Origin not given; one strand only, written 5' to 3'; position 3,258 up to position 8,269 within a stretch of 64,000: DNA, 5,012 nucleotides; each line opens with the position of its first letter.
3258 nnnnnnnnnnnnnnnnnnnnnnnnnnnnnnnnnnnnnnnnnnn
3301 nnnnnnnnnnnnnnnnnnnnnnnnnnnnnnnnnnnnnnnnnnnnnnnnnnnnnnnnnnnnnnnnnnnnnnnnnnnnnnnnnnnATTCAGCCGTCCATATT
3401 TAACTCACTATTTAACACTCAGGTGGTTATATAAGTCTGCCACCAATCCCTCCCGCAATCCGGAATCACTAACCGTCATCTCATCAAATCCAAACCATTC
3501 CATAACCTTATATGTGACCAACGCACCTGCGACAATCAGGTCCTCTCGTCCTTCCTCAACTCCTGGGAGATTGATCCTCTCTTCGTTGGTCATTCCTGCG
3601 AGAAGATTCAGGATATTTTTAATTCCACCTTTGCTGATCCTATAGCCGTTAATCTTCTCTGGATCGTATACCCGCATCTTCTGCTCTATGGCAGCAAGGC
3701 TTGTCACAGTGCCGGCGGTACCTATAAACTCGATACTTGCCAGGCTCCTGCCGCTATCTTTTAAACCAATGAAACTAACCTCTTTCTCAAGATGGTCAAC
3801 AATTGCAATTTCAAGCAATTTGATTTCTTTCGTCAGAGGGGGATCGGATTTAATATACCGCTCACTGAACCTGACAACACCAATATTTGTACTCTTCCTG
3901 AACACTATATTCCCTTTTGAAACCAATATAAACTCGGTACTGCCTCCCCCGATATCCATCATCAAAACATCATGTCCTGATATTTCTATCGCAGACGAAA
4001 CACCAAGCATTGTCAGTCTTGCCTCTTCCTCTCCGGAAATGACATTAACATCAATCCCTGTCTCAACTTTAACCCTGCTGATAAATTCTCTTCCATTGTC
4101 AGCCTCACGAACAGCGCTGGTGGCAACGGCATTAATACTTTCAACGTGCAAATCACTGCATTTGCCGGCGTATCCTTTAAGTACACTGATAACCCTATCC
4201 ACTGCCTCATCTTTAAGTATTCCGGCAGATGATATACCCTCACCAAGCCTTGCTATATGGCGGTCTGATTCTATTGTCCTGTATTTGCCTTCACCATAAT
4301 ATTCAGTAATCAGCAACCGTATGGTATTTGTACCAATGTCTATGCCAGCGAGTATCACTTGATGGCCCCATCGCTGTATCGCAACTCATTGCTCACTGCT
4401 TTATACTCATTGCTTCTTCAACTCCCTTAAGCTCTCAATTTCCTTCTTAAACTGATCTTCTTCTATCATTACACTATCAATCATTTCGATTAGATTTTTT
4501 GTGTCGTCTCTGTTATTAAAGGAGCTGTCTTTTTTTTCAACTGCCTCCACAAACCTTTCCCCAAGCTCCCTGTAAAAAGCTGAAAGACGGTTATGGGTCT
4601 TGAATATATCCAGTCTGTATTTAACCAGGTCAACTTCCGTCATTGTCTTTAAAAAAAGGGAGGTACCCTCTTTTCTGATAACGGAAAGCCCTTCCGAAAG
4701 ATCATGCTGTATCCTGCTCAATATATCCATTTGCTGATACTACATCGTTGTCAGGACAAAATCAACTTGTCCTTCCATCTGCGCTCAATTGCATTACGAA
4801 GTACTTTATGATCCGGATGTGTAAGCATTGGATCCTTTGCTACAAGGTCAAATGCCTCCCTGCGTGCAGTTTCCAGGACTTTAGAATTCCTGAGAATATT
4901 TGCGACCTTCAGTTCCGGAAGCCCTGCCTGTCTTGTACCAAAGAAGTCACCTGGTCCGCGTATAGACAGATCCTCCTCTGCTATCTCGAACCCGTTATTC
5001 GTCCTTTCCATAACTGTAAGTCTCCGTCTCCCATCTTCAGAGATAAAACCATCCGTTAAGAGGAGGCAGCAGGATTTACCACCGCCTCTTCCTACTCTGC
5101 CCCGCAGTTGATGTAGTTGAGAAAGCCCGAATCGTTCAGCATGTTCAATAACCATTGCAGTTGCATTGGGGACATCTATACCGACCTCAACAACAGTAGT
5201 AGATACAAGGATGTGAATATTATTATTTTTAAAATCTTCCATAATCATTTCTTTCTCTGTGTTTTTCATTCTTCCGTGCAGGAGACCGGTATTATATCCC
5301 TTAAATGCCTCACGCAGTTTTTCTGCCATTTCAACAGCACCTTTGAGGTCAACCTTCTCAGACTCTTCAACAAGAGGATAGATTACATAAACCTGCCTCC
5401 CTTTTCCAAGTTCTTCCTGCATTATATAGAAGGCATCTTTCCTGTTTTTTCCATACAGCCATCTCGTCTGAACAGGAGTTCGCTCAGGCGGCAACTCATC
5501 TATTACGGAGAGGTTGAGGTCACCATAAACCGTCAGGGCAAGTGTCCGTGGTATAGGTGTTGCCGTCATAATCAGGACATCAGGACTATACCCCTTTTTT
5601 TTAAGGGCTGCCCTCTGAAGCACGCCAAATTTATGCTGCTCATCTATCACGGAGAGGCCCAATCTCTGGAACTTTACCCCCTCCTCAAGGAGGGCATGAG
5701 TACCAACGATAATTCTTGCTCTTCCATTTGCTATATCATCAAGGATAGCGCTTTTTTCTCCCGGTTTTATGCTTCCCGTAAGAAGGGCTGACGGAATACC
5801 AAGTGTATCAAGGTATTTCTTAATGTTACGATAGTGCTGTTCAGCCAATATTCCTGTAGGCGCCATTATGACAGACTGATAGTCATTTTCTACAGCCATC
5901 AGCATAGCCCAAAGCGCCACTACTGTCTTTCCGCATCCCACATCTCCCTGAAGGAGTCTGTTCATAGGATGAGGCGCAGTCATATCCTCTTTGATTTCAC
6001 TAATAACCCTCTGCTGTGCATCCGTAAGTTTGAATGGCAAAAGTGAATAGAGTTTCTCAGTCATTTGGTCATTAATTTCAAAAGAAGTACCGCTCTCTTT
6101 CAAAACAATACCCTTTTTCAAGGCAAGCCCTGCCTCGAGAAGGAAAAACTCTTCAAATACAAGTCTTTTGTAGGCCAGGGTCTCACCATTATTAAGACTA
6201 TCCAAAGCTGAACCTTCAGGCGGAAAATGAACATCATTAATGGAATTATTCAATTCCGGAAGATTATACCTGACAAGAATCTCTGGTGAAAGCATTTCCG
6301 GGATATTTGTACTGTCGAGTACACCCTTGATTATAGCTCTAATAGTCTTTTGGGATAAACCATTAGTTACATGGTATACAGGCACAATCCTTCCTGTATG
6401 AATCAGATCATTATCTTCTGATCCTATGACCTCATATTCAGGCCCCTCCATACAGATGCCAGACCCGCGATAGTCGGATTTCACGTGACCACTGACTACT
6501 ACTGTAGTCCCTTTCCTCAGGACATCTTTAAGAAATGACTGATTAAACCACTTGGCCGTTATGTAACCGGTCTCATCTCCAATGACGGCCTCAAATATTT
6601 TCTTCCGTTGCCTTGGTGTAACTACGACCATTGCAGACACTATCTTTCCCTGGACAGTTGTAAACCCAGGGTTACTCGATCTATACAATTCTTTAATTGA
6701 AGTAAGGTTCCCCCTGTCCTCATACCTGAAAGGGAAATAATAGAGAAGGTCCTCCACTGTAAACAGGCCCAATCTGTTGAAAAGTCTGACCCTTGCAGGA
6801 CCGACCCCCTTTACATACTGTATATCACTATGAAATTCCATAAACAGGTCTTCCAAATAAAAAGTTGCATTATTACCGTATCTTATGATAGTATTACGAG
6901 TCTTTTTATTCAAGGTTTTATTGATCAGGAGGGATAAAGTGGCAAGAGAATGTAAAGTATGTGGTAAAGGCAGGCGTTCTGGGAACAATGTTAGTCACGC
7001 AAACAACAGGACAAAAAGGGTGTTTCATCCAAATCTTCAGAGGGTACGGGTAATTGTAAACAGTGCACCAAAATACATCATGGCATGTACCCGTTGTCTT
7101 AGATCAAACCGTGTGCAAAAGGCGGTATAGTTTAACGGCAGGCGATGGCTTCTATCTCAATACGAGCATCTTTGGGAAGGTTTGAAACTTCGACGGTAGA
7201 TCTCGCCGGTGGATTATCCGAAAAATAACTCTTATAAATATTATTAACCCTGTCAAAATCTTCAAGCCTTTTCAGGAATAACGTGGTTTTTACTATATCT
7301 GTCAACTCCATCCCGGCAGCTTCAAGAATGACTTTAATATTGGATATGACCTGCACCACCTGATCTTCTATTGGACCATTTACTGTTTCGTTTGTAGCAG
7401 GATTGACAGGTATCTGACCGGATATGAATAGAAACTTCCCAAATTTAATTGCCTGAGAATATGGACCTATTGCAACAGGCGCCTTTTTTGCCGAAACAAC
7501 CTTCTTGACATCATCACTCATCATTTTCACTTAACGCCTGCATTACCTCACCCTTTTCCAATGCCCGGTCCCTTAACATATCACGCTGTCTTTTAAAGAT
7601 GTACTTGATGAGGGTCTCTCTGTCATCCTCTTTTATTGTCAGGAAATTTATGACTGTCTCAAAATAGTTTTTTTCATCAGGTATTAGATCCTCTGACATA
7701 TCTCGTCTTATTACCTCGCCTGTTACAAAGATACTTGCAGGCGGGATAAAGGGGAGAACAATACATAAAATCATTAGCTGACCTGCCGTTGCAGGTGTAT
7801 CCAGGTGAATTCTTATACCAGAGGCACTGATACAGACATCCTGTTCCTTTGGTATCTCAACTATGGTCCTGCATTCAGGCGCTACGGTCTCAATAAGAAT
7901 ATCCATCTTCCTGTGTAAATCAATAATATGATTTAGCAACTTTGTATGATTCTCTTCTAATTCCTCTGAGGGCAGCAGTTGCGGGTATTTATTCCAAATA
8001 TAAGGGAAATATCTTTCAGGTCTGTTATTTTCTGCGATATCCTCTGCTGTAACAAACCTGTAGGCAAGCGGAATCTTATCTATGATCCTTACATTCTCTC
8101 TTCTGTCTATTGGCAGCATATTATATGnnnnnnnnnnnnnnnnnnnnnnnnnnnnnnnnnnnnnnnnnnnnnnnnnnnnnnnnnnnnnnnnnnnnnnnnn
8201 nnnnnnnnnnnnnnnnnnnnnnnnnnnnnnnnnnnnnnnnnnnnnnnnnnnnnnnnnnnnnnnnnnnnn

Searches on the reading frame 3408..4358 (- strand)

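Call 64: search_protein_families(library=pfam, proteins=[window:3408-4358:-], max_evalue=0.00001)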
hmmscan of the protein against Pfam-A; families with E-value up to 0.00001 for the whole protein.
window:3408-4358:- (316 aa): 1 family
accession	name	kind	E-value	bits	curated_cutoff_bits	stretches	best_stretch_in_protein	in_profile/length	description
PF02541.22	Ppx-GppA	-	3.1e-68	230.7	27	1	23-309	7-281/285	Ppx/GppA phosphatase family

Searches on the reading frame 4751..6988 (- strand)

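Call 64: search_protein_families(library=pfam, proteins=[window:4751-6988:-], max_evalue=0.00001)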
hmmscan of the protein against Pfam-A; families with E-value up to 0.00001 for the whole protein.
window:4751-6988:- (745 aa): 7 families
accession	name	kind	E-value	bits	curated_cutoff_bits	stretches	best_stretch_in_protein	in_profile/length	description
PF17191.10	RecG_wedge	-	3.8e-32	111.6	23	1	55-222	1-157/162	RecG wedge domain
PF00271.37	Helicase_C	-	8e-27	94.1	23.5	1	527-636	10-110/110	Helicase conserved C-terminal domain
PF00270.35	DEAD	-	2.3e-23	83.2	26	1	322-483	1-164/167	DEAD/DEAH box helicase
PF19833.4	RecG_dom3_C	-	1.3e-17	64.1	26.8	1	663-735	1-74/87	ATP-dependent DNA helicase RecG, domain 3, C-terminal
PF04851.21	ResIII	-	1.4e-09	38.5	22.5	1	319-478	2-162/164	Type III restriction enzyme, res subunit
PF01336.31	tRNA_anti-codon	-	1.7e-09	37.9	27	1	111-189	2-69/75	OB-fold nucleic acid binding domain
PF22590.2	Cas3-like_C_2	-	1.5e-06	28.9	27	1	549-634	13-103/106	CRISPR-associated nuclease/helicase Cas3, C-terminal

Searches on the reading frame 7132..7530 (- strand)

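Call 83: search_protein_families(library=pfam, proteins=[window:7132-7530:-], max_evalue=0.01)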
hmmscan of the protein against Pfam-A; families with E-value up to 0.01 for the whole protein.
window:7132-7530:- (132 aa): 1 family
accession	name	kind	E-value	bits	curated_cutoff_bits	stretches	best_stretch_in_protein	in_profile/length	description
PF01042.26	Ribonuc_L-PSP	-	9.6e-40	135.8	27.3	1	15-130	2-119/121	Endoribonuclease L-PSP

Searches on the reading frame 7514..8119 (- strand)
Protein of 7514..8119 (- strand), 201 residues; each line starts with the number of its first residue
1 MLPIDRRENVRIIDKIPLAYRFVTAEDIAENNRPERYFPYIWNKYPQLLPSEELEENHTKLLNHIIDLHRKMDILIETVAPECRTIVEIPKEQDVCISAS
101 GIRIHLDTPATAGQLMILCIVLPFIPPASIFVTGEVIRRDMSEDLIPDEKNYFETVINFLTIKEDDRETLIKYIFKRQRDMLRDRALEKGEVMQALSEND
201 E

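Call 64: search_protein_families(library=pfam, proteins=[window:7514-8119:-], max_evalue=0.00001)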
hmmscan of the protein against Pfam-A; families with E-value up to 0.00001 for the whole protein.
window:7514-8119:- (201 aa): 1 family
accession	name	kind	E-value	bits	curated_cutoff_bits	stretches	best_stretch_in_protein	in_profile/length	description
PF07238.19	PilZ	-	4.5e-06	27.4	22.5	1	97-175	30-101/102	PilZ domain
